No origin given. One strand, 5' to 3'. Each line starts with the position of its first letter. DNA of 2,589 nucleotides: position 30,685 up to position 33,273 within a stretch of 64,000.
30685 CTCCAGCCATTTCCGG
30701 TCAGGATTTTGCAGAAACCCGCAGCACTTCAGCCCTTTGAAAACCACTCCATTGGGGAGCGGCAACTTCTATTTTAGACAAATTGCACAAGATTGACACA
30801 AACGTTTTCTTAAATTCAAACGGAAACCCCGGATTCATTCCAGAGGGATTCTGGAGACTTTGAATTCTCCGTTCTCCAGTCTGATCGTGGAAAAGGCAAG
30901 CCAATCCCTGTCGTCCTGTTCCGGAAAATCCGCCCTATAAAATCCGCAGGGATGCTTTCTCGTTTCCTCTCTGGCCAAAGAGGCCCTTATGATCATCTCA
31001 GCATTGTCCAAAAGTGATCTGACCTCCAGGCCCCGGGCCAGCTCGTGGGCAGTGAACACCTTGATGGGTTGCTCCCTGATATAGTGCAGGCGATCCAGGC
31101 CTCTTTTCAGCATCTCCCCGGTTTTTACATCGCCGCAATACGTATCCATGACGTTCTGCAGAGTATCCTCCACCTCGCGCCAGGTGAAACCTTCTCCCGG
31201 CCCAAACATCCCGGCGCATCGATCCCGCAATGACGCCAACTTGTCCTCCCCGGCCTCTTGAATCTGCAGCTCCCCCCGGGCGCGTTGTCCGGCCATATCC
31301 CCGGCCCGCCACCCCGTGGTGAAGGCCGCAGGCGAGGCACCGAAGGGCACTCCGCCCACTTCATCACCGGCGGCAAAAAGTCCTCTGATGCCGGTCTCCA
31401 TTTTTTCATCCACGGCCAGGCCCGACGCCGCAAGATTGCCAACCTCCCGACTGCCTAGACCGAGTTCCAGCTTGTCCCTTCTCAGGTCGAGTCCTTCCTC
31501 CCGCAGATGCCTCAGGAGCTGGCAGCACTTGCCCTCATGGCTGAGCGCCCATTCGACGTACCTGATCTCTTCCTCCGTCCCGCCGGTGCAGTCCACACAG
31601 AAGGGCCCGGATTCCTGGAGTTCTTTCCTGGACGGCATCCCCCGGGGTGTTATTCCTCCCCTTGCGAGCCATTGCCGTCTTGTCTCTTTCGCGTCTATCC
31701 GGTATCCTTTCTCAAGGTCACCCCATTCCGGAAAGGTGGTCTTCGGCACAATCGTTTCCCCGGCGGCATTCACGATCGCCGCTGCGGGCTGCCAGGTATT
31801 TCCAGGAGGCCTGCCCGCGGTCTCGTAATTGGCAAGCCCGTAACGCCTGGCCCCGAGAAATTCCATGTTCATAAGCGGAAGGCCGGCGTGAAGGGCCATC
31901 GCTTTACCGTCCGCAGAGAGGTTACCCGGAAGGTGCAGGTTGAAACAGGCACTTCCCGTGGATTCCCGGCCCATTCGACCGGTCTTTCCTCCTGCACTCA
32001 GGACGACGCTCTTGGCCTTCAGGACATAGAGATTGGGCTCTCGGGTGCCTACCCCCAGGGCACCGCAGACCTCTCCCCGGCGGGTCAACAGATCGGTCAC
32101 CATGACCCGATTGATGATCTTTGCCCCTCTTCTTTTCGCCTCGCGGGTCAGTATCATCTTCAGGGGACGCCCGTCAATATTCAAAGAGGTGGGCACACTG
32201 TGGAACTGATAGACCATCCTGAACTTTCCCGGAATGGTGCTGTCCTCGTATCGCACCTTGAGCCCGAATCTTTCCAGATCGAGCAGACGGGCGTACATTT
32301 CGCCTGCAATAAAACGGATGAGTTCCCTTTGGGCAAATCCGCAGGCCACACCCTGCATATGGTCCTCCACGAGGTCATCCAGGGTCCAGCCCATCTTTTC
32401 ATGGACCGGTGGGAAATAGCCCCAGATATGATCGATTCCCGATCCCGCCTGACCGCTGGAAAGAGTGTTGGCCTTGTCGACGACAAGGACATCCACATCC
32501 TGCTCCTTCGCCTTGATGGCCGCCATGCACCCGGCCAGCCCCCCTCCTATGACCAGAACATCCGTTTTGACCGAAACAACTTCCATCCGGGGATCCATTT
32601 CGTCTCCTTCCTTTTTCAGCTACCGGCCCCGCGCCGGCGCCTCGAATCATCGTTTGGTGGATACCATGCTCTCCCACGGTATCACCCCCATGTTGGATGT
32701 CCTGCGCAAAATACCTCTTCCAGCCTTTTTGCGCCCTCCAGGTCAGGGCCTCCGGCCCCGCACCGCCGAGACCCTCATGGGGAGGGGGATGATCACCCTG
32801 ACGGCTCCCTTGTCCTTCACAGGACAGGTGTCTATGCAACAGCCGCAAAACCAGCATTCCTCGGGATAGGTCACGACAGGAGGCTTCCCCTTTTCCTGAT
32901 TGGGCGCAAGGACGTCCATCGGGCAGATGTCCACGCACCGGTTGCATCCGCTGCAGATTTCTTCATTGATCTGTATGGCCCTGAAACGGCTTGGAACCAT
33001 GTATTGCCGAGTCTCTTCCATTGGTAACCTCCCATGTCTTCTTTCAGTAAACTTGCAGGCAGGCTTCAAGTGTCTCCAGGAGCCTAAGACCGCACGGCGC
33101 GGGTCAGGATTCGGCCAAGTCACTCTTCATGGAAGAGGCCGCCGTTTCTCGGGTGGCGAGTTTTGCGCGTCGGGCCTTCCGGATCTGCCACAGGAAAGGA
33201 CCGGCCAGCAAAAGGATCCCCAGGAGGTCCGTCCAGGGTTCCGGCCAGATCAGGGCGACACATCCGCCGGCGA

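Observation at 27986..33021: Two diverged AprBA-like (ferredoxin then flavoprotein) pairs flanking a class II aldolase-fold gene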

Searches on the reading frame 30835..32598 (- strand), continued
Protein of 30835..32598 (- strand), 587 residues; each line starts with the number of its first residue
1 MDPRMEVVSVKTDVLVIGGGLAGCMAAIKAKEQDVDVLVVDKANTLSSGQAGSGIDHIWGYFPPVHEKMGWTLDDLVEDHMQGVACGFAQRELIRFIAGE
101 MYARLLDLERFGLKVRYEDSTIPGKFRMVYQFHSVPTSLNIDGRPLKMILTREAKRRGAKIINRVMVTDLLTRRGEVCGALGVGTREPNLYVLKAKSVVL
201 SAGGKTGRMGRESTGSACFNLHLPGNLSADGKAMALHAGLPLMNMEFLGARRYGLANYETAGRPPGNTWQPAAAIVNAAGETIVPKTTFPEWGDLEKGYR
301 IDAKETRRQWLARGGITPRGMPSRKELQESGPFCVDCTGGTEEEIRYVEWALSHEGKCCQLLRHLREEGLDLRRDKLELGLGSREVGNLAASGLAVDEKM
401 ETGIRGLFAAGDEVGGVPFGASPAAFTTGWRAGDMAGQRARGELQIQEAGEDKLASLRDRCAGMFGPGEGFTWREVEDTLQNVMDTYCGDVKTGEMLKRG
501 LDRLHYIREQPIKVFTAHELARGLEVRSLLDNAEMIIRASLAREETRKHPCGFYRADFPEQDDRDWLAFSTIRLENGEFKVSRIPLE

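Call 71: search_dna_similar(query=P0001, collection=plasmids, mode=protein, max_rows=15, max_evalue=1e-20)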
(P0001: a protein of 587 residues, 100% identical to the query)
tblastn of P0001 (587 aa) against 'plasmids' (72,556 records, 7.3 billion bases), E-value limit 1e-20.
Records with a match: 34; places in all: 34; records where one place covers at least 80% of the query: 6.
Best place of each record, by identity: <60% 34.
By first word of the organism name: Paraburkholderia 8; Rhizobium 5; Burkholderia 4; Acinetobacter 4; Bradyrhizobium 4; Ralstonia 2; Caballeronia 2; Ilyobacter 1; Aquabacterium 1; Variovorax 1; and 2 more.
By predicted mobility (MOB-suite, as given by PLSDB): non-mobilizable 19; conjugative 10; mobilizable 5.
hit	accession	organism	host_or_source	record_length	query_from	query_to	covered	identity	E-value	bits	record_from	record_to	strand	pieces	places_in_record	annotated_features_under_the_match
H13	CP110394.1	Burkholderia sp. JSH-S8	Tetrastigma hemsleyanum Diels et Gilg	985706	5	573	97%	30.6%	1e-47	186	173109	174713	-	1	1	fumarate reductase/succinate dehydrogenase flavoprotein subunit | GntR family transcriptional regulator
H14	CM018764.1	Acinetobacter baumannii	Homo sapiens,cerebrospinal fluid of ...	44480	5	587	99%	29.6%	8e-50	193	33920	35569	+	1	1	fumarate reductase/succinate dehydrogenase flavoprotein subunit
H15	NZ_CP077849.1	Acinetobacter baumannii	Homo sapiens,Rectal swab_P28_BU14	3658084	5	587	99%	29.6%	1e-49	192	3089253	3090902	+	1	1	none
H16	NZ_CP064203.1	Acinetobacter baumannii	Homo sapiens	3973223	5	587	99%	29.6%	1e-49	192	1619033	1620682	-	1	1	none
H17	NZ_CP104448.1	Acinetobacter baumannii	Homo sapiens,sputum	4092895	5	587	99%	29.6%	2e-49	192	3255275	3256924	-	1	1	none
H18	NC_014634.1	Ilyobacter polytropus DSM 2926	marine mud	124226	4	569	96%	26.4%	3e-37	155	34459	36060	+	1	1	adenylyl-sulfate reductase subunit alpha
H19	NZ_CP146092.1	Ralstonia sp. RRA.1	-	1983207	4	467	79%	29.6%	7e-29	130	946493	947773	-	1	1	none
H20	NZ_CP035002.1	Rhizobium acidisoli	Phaseolus vulgaris,root nodule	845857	1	461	79%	29.7%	6e-25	118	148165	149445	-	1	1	fumarate reductase/succinate dehydrogenase flavoprotein subunit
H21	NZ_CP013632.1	Rhizobium sp. N324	Phaseolus vulgaris,Whole ...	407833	1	461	79%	29.7%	9e-25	117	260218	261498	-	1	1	fumarate reductase/succinate dehydrogenase flavoprotein subunit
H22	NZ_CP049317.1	Caballeronia sp. SBC2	whole organism,soil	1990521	5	460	78%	29.7%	7e-26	120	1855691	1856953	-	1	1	none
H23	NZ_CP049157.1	Caballeronia sp. SBC1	whole organism,soil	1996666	5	460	78%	29.7%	7e-26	120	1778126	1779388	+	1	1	none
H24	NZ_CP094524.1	Bradyrhizobium sp. ISRA443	Arachis hypogaea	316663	7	460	77%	29.8%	6e-25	117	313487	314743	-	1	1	fumarate reductase/succinate dehydrogenase flavoprotein subunit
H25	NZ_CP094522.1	Bradyrhizobium sp. ISRA437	Arachis hypogaea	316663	7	460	77%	29.8%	6e-25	117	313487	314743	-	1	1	fumarate reductase/succinate dehydrogenase flavoprotein subunit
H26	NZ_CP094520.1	Bradyrhizobium sp. ISRA436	Arachis hypogaea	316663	7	460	77%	29.8%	6e-25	117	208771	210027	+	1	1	fumarate reductase/succinate dehydrogenase flavoprotein subunit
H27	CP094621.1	Bradyrhizobium sp. ISRA435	Arachis hypogaea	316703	7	460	77%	29.8%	6e-25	117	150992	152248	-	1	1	fumarate reductase/succinate dehydrogenase flavoprotein subunit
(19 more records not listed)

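Call 72: get_annotated_region(hit=H14, flank=8000)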
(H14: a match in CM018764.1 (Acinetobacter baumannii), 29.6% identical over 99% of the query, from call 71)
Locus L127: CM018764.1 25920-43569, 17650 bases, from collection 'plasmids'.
description: Acinetobacter baumannii strain ABIQM1 plasmid unnamed, complete sequence, whole genome shotgun sequence
organism: Acinetobacter baumannii (NCBI taxid 470)
taxonomy: Bacteria; Pseudomonadota; Gammaproteobacteria; Moraxellales; Moraxellaceae; Acinetobacter; Acinetobacter baumannii
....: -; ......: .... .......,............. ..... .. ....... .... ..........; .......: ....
typing (MOB-suite, as given by PLSDB): non-mobilizable
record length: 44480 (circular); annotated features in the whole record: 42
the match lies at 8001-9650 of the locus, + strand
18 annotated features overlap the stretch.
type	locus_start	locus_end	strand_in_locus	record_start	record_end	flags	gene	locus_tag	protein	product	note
CDS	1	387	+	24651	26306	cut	-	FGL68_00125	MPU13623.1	TIGR01244 family phosphatase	-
CDS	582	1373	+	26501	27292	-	-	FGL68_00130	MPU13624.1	TSUP family transporter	-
CDS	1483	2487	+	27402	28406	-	-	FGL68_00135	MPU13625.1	homoserine dehydrogenase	-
CDS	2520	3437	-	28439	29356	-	-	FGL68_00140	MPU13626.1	EamA family transporter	-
CDS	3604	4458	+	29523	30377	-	-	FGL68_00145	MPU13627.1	AraC family transcriptional regulator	-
CDS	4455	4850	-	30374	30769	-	-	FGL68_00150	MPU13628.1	transcriptional regulator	-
CDS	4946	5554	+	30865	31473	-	-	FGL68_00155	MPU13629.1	FMN-dependent NADH-azoreductase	-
CDS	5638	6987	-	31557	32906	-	chrA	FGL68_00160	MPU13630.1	chromate efflux transporter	-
CDS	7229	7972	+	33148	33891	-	-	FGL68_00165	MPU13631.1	UTRA domain-containing protein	-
CDS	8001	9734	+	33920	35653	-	-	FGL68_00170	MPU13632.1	fumarate reductase/succinate dehydrogenase flavoprotein subunit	-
CDS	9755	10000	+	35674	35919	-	-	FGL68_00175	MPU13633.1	4Fe-4S dicluster domain-containing protein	-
CDS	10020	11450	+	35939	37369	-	-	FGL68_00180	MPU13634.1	nitrate ABC transporter substrate-binding protein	-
CDS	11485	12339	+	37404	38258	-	-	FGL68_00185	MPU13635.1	ABC transporter permease subunit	-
CDS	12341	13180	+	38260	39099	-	-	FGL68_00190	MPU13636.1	ATP-binding cassette domain-containing protein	-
CDS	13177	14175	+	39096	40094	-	-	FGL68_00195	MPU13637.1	HEAT repeat domain-containing protein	-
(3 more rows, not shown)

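Call 73: get_annotated_region(hit=H13, flank=8000)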
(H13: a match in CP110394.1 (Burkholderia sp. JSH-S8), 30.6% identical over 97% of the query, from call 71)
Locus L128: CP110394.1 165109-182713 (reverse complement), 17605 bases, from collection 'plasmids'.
description: Burkholderia sp. JSH-S8 plasmid pla, complete sequence
organism: Burkholderia sp. JSH-S8 (NCBI taxid 2880219)
taxonomy: Bacteria; Pseudomonadota; Betaproteobacteria; Burkholderiales; Burkholderiaceae; Burkholderia; Burkholderia sp. JSH-S8
host: -; source: Tetrastigma hemsleyanum Diels et Gilg; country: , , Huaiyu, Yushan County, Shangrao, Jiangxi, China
typing (MOB-suite, as given by PLSDB): non-mobilizable
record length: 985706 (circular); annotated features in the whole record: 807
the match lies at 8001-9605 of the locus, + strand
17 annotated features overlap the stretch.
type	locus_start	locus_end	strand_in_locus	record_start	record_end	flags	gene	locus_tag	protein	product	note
CDS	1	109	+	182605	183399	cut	-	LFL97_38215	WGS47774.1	hypothetical protein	-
CDS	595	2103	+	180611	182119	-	-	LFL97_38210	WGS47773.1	S8 family peptidase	-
CDS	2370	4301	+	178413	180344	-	-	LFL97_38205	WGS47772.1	Xaa-Pro dipeptidyl-peptidase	-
CDS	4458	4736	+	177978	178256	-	-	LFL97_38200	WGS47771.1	hypothetical protein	-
CDS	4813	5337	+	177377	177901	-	-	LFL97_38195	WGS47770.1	MarR family transcriptional regulator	-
CDS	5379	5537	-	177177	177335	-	-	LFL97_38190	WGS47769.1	hypothetical protein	-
CDS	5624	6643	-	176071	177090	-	-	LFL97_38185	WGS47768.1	acyltransferase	-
CDS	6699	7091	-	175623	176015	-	-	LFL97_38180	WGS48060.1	GtrA family protein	-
CDS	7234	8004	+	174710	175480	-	-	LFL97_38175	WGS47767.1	GntR family transcriptional regulator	-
CDS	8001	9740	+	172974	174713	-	-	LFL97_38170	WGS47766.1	fumarate reductase/succinate dehydrogenase flavoprotein subunit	-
CDS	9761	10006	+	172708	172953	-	-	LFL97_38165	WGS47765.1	ferredoxin family protein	-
CDS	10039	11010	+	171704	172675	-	-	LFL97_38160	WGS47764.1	HEAT repeat domain-containing protein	-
CDS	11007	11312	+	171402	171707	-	-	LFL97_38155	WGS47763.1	DUF971 domain-containing protein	-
CDS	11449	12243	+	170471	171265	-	-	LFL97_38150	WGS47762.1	hypothetical protein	-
CDS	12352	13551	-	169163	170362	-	-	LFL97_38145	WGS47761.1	YncE family protein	-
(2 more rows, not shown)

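Call 87: search_protein_families(library=ncbifam, proteins=[L004:4024-6027:+, L001:4146-5234:+, L001:14024-15181:-, L001:2243-3490:-], max_evalue=1e-10)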
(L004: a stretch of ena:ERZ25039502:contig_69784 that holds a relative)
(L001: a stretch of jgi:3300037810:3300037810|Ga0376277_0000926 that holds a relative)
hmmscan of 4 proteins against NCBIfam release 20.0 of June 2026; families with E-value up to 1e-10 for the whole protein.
L004:4024-6027:+ (667 aa): 16 families
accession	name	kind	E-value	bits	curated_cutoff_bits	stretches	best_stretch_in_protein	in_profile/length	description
NF006131.0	PRK08275.1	equivalog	7.5e-61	206.1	587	2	27-273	7-239/577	fumarate reductase/succinate dehydrogenase flavoprotein subunit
NF010374.0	PRK13800.1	equivalog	2.3e-41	142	1196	2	27-273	10-243/898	fumarate reductase/succinate dehydrogenase flavoprotein subunit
NF005331.0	PRK06854.1-2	equivalog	2.4e-34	118.8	557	2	450-640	350-547/563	adenylyl-sulfate reductase subunit alpha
NF004900.0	PRK06263.1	equivalog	7.3e-27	94.2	718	0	167-282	133-238/546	fumarate reductase (CoM/CoB) subunit TfrA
TIGR02061.1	aprA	equivalog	1.3e-24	86.7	641.75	2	32-274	1-234/616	adenylyl-sulfate reductase subunit alpha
TIGR01812.1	sdhA_frdA_Gneg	subfamily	1.4e-24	86.5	567.3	2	32-273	1-222/568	succinate dehydrogenase or fumarate reductase, flavoprotein subunit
NF004724.0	PRK06069.1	subfamily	8e-24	83.7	826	1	481-646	397-566/577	succinate dehydrogenase/fumarate reductase flavoprotein subunit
NF005866.0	PRK07803.1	equivalog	3.7e-19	68.3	819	0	183-286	166-257/631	fumarate reductase/succinate dehydrogenase flavoprotein subunit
NF004613.0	PRK05945.1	equivalog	3.6e-17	62.2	824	0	486-644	401-562/575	succinate dehydrogenase/fumarate reductase flavoprotein subunit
TIGR01176.1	fum_red_Fp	equivalog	1.5e-16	60.1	932.7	0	451-641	357-563/580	fumarate reductase (quinol) flavoprotein subunit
TIGR00551.1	nadB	equivalog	1.7e-15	56.7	452.75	0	451-607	333-480/489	L-aspartate oxidase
NF005867.0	PRK07804.1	equivalog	5.7e-15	54.6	639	0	451-638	361-536/548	L-aspartate oxidase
TIGR01816.1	sdhA_forward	equivalog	5.9e-15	54.4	727.35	0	32-273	4-231/584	succinate dehydrogenase flavoprotein subunit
NF006686.0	PRK09231.1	equivalog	6e-14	51.5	854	0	451-616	359-537/598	fumarate reductase (quinol) flavoprotein subunit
NF005037.0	PRK06452.1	equivalog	2.8e-13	49.3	862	0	452-646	347-555/566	succinate dehydrogenase flavoprotein subunit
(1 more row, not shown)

L001:4146-5234:+ (362 aa): 0 families

L001:14024-15181:- (385 aa): 0 families

L001:2243-3490:- (415 aa): 1 family
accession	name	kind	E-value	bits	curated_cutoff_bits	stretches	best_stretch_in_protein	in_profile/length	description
NF004889.0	PRK06252.1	subfamily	9.2e-11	41.3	244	0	214-411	146-336/340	methylcobalamin:coenzyme M methyltransferase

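Call 88: search_protein_families(library=ncbifam, proteins=[L015:800-2434:+], max_evalue=1e-30)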
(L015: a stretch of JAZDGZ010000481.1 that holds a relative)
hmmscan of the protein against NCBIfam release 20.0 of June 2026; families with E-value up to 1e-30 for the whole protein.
L015:800-2434:+ (544 aa): 58 families (the best 25 are shown)
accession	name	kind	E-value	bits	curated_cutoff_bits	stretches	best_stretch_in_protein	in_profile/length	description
NF004837.0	PRK06187.1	subfamily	7.3e-108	361.1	476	1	8-514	8-515/531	long-chain-fatty-acid--CoA ligase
NF009233.0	PRK12583.1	subfamily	1.2e-104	350.8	832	1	4-515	14-544/558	fatty acid CoA ligase family protein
NF006182.0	PRK08316.1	subfamily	1.9e-93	313.7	663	1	6-509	9-506/523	fatty acyl-CoA synthetase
NF005801.1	PRK07656.1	equivalog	2.7e-85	286.9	657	1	10-509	3-492/500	FadD3 family acyl-CoA ligase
NF006181.0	PRK08314.1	subfamily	7.3e-82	275.4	705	1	163-509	195-543/563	long-chain-fatty-acid--CoA ligase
NF004114.0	PRK05605.1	equivalog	3e-81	273.5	766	1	147-505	194-554/575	long-chain-fatty-acid--CoA ligase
NF005307.0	PRK06839.1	equivalog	5.8e-80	269.3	748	1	13-509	7-482/496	o-succinylbenzoate--CoA ligase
NF004758.0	PRK06087.1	equivalog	1.6e-77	261.1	736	1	9-509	25-524/548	medium-chain fatty-acid--CoA ligase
TIGR03208.1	cyc_hxne_CoA_lg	equivalog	2.2e-76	257.7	792.3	1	16-515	30-534/538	cyclohexanecarboxylate-CoA ligase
NF052269.1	Staph_lig_FadD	equivalog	5.1e-73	246.1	650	1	15-505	7-478/499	long-chain-fatty-acid--CoA ligase FadD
NF005676.0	PRK07470.1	equivalog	5.3e-73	246.5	774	1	7-522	19-531/544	acyl-CoA synthetase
NF005702.0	PRK07514.1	subfamily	2.1e-70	237.5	558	1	28-506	24-486/506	malonyl-CoA synthase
TIGR02275.1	DHB_AMP_lig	equivalog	2.3e-68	230.8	723.55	1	10-509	25-518/526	(2,3-dihydroxybenzoyl)adenylate synthase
NF005220.0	PRK06710.1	equivalog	5.3e-67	226.2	1116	1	168-507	202-540/563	long-chain-fatty-acid--CoA ligase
NF052580.1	Str24CoAsynCasG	equivalog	3.7e-66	223.6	750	1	8-505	41-535/548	steroid-24-oyl-CoA synthetase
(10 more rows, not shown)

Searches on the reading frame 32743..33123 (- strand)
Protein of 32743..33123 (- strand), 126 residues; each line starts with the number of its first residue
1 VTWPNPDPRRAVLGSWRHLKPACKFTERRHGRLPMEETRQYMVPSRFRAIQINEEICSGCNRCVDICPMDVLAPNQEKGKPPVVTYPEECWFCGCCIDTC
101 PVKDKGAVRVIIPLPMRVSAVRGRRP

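Call 3: search_protein_families(library=pfam, proteins=[window:32743-33123:-], max_evalue=0.01)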
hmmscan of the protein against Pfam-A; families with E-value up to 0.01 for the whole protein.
window:32743-33123:- (126 aa): 14 families
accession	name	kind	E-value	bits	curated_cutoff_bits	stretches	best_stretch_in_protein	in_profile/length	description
PF12838.12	Fer4_7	-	4.4e-12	46.7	27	2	57-103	2-51/52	4Fe-4S dicluster domain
PF00037.32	Fer4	-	3.3e-09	36.6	21.1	1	50-72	1-23/24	4Fe-4S binding domain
PF13237.11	Fer4_10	-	2.2e-08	34.3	25.5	1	50-101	2-53/53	4Fe-4S dicluster domain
PF14697.11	Fer4_21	-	3e-07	30.9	35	2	48-71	32-56/59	4Fe-4S dicluster domain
PF25160.1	LdpA_Fe-S-bd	-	7.2e-07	29.3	27.6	1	51-73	22-44/49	LdpA Fe-S cluster-binding domain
PF13187.11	Fer4_9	-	1.1e-06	29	27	1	57-102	2-49/52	4Fe-4S dicluster domain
PF13183.11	Fer4_8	-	2.7e-05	25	27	0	50-71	47-68/68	4Fe-4S dicluster domain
PF12800.12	Fer4_4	-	5.3e-05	23.7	24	1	55-70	2-17/17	4Fe-4S binding domain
PF12837.12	Fer4_6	-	6.3e-05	23.2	25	1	50-72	2-24/24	4Fe-4S binding domain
PF12798.12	Fer4_3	-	0.00015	22.8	27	0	57-70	1-14/15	4Fe-4S binding domain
PF12797.12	Fer4_2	-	0.00041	20.6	24.5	1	50-68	3-21/22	4Fe-4S binding domain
PF13534.11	Fer4_17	-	0.00056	20.9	22.2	1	22-71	11-60/61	4Fe-4S dicluster domain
PF17179.9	Fer4_22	-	0.0017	19.6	27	1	46-70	70-94/95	4Fe-4S dicluster domain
PF13484.11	Fer4_16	-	0.0038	18.4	30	1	57-75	2-20/66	4Fe-4S double cluster binding domain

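Call 4: search_protein_families(library=ncbifam, proteins=[window:32743-33123:-], max_evalue=0.01)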
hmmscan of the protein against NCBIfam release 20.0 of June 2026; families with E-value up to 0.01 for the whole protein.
window:32743-33123:- (126 aa): 53 families (the best 25 are shown)
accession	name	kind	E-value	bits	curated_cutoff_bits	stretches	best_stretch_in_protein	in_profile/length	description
NF043039.1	HgcAB_like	equivalog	1.8e-10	40.9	285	1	42-102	287-346/350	HgcAB-like fusion protein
NF040864.1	HgcB_ferredoxin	equivalog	7.5e-10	38.5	99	1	49-103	8-59/93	mercury methylation ferredoxin HgcB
NF045874.1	Vhu_polyferre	exception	5.3e-09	35.3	600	1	47-103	188-241/381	F420-non-reducing hydrogenase associated-polyferredoxin VhuB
NF006221.0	PRK08348.1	subfamily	9.7e-09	35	124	1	38-102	26-89/136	NADH-plastoquinone oxidoreductase subunit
NF004541.0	PRK05888.2-2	equivalog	9.9e-09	35.2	217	1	49-103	55-109/168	NADH-quinone oxidoreductase subunit NuoI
NF042909.1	FMH_DH_FwdF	exception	1e-07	31.4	375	1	50-104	252-310/336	tungsten-dependent formylmethanofuran dehydrogenase subunit FwdF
TIGR02163.1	napH_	subfamily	2e-07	30.8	213.05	1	41-102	184-248/255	NapH/MauN family ferredoxin-type protein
TIGR00402.1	napF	equivalog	6e-07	29.5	102.2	1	56-101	36-80/149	ferredoxin-type protein NapF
TIGR01944.1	rnfB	subfamily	8.3e-07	28.7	68.7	1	49-103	107-158/190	RnfABCDGE type electron transport complex subunit B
NF043069.1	T4HPD_activ_SAM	equivalog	1.7e-06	27.6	425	1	49-106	45-98/299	trans-4-hydroxy-L-proline dehydratase activase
NF003475.0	PRK05113.1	equivalog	2.9e-06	27.3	203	1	48-103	106-158/190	electron transport complex subunit RsxB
TIGR02060.1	aprB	equivalog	3e-06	27.1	135.65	1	52-103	5-60/132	adenylyl-sulfate reductase subunit beta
TIGR02179.1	PorD_KorD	subfamily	4e-06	26.9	60.05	2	52-103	22-70/78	2-oxoacid:acceptor oxidoreductase, delta subunit, pyruvate/2-ketoisovalerate family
NF007013.0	PRK09477.1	equivalog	1.2e-05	24.6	234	1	46-101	212-270/286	quinol dehydrogenase ferredoxin subunit NapH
NF007205.0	PRK09626.1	equivalog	1.3e-05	25.2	93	1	49-101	11-67/105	2-oxoglutarate-acceptor oxidoreductase subunit OorD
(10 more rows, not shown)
